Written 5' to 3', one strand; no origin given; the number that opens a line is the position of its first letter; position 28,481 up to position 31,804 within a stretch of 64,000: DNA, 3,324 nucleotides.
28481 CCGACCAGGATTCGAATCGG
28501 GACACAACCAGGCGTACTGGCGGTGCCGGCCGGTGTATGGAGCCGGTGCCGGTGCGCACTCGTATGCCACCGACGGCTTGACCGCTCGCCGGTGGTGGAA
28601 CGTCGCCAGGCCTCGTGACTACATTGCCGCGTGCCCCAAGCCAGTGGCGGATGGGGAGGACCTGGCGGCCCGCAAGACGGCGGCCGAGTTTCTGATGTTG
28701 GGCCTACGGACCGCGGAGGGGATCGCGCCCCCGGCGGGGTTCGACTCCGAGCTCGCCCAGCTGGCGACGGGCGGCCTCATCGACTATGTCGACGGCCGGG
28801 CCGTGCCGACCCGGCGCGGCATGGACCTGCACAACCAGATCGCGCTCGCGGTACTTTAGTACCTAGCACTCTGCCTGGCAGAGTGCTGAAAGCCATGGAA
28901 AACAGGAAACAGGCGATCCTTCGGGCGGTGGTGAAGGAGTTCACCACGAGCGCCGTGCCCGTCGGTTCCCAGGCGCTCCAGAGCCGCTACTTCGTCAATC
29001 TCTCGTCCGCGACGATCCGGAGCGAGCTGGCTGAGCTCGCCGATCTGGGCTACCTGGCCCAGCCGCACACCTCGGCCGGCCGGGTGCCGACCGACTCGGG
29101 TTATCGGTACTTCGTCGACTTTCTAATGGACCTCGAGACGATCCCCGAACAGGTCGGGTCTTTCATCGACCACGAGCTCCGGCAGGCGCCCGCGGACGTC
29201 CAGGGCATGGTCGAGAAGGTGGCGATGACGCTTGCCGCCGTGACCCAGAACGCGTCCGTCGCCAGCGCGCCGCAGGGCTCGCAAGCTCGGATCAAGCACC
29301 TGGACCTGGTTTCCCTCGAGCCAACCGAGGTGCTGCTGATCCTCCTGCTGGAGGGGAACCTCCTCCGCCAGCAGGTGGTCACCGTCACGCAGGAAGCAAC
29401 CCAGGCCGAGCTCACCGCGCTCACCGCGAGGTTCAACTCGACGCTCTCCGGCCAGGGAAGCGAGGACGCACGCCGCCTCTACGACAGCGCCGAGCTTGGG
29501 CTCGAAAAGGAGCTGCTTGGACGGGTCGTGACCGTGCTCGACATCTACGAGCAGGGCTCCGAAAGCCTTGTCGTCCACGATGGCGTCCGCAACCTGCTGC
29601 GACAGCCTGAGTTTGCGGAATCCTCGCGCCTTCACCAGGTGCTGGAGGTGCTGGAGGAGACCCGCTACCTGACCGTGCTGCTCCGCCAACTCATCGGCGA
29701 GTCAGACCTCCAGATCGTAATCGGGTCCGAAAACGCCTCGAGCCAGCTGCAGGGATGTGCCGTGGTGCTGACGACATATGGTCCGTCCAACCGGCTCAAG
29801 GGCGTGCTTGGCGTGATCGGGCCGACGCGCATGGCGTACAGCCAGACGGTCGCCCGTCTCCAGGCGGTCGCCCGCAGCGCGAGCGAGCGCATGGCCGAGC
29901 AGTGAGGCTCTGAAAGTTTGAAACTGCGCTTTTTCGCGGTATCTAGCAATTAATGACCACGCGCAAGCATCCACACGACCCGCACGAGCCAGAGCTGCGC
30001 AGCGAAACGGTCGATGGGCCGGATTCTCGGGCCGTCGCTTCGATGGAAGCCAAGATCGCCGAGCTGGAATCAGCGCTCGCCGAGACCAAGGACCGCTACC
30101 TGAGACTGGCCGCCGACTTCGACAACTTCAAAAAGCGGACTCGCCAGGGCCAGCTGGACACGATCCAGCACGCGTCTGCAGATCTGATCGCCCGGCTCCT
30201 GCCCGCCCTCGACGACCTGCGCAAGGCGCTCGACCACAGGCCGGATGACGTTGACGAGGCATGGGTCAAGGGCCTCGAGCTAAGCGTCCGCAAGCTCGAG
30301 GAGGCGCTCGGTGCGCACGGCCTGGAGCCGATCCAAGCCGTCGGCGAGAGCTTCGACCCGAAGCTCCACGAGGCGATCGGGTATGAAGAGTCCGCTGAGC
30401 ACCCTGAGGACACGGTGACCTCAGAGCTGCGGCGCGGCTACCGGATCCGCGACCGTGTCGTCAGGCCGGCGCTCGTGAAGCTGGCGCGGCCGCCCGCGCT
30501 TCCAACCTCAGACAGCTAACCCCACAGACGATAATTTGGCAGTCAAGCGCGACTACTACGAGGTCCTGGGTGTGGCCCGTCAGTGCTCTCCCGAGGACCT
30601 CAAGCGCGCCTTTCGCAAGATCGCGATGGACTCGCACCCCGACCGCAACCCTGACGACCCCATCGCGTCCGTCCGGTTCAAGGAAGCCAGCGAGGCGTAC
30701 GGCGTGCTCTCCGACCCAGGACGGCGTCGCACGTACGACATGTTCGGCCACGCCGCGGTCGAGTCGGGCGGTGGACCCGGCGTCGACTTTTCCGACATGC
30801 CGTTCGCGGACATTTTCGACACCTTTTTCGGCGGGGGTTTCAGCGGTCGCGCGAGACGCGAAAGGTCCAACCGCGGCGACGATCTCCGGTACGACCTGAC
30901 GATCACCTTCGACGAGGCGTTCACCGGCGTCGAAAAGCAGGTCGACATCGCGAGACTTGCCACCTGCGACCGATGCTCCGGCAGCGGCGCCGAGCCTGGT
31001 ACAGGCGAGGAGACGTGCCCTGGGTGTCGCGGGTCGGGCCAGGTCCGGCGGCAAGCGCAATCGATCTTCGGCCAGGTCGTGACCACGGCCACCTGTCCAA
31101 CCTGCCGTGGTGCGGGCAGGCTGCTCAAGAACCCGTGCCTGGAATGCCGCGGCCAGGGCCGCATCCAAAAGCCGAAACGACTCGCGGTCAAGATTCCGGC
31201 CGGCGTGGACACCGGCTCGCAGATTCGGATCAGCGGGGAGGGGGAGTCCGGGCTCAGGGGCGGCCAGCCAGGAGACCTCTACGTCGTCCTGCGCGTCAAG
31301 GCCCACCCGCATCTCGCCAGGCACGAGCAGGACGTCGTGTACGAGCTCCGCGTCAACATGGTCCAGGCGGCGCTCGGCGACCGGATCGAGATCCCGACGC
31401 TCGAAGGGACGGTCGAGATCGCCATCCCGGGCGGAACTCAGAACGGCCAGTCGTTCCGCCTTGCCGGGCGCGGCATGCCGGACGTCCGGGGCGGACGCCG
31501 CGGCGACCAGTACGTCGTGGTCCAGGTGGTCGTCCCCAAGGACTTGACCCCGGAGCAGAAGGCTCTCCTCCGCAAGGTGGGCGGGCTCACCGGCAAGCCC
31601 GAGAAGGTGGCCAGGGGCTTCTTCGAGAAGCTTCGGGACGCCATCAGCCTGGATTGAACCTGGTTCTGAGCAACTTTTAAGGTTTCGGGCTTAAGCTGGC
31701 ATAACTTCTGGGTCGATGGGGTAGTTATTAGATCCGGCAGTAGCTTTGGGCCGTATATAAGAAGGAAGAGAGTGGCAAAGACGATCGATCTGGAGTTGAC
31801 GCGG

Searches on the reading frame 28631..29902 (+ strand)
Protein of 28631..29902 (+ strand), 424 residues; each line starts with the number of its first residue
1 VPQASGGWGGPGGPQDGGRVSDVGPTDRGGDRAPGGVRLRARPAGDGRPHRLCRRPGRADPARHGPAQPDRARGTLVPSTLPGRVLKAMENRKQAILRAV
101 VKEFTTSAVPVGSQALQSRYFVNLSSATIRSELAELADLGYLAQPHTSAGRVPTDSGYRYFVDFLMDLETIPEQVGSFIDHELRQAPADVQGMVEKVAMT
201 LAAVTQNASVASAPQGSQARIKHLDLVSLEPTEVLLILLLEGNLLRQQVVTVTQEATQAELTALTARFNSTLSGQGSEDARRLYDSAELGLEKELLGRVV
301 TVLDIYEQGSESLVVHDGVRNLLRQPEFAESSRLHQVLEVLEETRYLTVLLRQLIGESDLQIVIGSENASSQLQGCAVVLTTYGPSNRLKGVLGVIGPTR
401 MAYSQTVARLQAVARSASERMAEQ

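Call 30: search_protein_families(library=pfam, proteins=[window:28631-29902:+], max_evalue=0.001)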
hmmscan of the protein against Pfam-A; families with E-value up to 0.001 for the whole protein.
window:28631-29902:+ (424 aa): 1 family
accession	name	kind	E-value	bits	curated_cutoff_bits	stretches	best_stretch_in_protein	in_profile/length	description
PF01628.27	HrcA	-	2.9e-48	165.1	22.2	1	193-407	3-215/215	HrcA protein C terminal domain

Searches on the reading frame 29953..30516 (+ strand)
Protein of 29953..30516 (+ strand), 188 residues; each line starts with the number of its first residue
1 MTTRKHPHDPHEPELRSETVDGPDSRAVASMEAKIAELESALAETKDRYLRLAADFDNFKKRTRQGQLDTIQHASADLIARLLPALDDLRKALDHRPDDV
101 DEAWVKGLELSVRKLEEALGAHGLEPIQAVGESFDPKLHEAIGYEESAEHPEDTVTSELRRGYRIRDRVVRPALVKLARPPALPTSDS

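Call 30: search_protein_families(library=pfam, proteins=[window:29953-30516:+], max_evalue=0.001)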
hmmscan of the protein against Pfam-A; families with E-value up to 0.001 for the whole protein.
window:29953-30516:+ (188 aa): 1 family
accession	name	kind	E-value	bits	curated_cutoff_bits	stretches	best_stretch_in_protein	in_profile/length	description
PF01025.24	GrpE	-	3.7e-43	147.5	25.8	1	27-178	12-164/165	GrpE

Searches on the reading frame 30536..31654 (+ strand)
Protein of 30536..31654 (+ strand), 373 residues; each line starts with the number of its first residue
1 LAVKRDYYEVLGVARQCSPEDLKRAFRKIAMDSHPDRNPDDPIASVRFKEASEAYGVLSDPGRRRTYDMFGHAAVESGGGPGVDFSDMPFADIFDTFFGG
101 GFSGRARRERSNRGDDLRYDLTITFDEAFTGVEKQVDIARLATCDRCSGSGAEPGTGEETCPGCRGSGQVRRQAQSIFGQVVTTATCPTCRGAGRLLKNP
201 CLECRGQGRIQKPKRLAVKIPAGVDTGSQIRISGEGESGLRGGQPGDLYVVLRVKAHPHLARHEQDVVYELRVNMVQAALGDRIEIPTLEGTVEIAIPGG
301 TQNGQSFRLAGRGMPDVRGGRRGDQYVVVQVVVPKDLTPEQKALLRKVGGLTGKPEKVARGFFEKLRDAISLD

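Call 30: search_protein_families(library=pfam, proteins=[window:30536-31654:+], max_evalue=0.001)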
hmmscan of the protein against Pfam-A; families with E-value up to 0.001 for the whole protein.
window:30536-31654:+ (373 aa): 3 families
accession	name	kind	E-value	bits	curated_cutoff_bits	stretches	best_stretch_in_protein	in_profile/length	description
PF01556.23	DnaJ_C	-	1.8e-49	168.1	26.6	1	117-334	1-152/152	DnaJ C terminal domain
PF00226.36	DnaJ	-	2.7e-22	79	27.8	1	6-68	1-63/63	DnaJ domain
PF00684.25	DnaJ_CXXCXGXG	-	3.6e-16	59.6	32.7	1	144-208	1-65/65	DnaJ central domain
